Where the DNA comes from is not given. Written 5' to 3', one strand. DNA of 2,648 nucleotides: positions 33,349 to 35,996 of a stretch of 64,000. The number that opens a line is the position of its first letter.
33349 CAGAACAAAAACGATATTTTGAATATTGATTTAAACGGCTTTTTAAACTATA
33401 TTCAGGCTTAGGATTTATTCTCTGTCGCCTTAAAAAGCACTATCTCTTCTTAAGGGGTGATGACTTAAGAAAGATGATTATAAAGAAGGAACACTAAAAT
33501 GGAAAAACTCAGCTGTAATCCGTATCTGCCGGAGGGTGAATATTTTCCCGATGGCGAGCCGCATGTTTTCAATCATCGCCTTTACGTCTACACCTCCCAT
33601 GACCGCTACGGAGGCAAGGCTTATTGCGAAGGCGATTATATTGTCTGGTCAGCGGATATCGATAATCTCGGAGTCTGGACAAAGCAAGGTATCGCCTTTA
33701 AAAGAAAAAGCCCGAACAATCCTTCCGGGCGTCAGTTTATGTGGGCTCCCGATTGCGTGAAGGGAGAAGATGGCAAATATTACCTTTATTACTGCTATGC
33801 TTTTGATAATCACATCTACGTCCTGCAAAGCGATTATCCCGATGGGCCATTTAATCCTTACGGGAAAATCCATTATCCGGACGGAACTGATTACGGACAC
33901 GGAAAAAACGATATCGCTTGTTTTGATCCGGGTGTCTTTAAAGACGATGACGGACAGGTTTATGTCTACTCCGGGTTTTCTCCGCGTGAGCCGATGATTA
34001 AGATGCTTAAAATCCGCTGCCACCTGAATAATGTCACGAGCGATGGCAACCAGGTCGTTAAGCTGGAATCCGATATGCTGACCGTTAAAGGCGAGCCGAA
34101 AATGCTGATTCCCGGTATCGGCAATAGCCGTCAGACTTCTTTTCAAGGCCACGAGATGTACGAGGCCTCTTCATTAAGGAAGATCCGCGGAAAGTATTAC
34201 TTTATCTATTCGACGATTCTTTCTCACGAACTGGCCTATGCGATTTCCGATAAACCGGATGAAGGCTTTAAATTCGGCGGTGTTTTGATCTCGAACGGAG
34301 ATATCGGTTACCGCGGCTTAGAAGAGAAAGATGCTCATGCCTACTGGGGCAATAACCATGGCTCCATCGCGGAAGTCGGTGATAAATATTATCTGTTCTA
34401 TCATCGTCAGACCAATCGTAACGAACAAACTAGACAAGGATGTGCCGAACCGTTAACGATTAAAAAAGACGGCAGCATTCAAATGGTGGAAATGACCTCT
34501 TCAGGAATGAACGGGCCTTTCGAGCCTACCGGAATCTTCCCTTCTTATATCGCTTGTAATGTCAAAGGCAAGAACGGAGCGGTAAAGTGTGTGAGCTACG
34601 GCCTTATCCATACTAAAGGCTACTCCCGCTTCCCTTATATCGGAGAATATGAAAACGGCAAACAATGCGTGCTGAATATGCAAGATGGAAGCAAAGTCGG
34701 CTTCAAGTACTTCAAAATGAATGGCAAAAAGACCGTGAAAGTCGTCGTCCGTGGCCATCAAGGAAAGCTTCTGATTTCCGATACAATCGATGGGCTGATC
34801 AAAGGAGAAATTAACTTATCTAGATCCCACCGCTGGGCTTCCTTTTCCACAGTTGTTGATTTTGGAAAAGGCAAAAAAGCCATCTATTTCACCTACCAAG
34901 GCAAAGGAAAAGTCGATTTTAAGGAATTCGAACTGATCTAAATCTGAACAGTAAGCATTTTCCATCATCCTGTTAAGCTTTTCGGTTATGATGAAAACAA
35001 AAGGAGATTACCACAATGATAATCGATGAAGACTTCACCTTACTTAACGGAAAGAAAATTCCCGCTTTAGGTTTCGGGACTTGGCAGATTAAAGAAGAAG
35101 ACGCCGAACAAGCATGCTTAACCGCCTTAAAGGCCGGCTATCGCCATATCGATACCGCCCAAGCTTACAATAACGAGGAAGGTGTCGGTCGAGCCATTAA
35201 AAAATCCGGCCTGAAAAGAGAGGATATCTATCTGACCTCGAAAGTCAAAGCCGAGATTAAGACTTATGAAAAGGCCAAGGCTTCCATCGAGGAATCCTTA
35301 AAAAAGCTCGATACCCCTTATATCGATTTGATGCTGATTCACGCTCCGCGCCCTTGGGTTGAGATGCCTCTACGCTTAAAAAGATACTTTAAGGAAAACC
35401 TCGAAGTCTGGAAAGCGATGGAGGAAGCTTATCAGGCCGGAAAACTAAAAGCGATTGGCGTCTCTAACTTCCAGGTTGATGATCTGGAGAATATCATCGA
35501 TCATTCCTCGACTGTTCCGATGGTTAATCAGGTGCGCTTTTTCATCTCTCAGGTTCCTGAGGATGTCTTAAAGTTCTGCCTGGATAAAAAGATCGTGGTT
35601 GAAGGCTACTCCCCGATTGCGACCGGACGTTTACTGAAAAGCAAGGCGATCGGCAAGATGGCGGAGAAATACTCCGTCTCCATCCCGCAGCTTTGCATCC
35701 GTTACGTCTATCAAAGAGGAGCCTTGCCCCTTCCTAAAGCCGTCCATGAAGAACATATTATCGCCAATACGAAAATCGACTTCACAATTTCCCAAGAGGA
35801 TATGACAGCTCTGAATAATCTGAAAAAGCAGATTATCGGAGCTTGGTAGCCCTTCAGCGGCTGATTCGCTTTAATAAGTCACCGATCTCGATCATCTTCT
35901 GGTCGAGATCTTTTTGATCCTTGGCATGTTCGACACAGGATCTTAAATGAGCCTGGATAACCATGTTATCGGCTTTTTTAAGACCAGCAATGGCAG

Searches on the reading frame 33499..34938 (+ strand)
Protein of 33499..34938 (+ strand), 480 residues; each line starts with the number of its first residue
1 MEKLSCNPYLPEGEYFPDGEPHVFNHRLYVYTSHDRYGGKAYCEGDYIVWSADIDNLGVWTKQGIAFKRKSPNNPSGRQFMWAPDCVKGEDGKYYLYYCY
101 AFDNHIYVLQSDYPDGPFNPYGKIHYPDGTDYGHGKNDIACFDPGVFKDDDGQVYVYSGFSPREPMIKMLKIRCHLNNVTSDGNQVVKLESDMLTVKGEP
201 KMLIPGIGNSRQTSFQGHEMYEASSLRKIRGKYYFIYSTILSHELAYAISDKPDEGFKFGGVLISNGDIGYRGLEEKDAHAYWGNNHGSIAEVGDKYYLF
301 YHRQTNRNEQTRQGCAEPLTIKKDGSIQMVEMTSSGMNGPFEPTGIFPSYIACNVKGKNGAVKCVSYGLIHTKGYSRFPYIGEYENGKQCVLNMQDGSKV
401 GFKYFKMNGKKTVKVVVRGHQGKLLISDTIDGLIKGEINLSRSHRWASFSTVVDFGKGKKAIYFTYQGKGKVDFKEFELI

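Call 72: search_protein_families(library=pfam, proteins=[window:33499-34938:+], max_evalue=0.00001)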
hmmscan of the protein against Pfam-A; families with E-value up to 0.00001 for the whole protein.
window:33499-34938:+ (480 aa): 1 family
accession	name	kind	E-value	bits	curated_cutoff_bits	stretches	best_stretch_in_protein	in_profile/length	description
PF04616.20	Glyco_hydro_43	-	5.1e-28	98.7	32.2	1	28-326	22-287/288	Glycosyl hydrolases family 43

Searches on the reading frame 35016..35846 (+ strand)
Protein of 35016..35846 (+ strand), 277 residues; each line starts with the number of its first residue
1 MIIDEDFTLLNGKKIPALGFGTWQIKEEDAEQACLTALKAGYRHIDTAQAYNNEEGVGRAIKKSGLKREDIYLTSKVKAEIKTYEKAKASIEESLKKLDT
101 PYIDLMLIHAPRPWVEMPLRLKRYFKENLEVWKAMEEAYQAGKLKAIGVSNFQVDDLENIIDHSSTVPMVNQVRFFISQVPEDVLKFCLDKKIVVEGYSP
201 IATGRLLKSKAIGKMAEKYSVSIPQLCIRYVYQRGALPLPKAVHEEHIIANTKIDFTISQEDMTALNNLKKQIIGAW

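Call 72: search_protein_families(library=pfam, proteins=[window:35016-35846:+], max_evalue=0.00001)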
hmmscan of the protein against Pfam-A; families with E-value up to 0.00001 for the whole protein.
window:35016-35846:+ (277 aa): 1 family
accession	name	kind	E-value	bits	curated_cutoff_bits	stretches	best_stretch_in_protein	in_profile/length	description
PF00248.27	Aldo_ket_red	-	1.1e-53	182.7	24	1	18-269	2-289/291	Aldo/keto reductase family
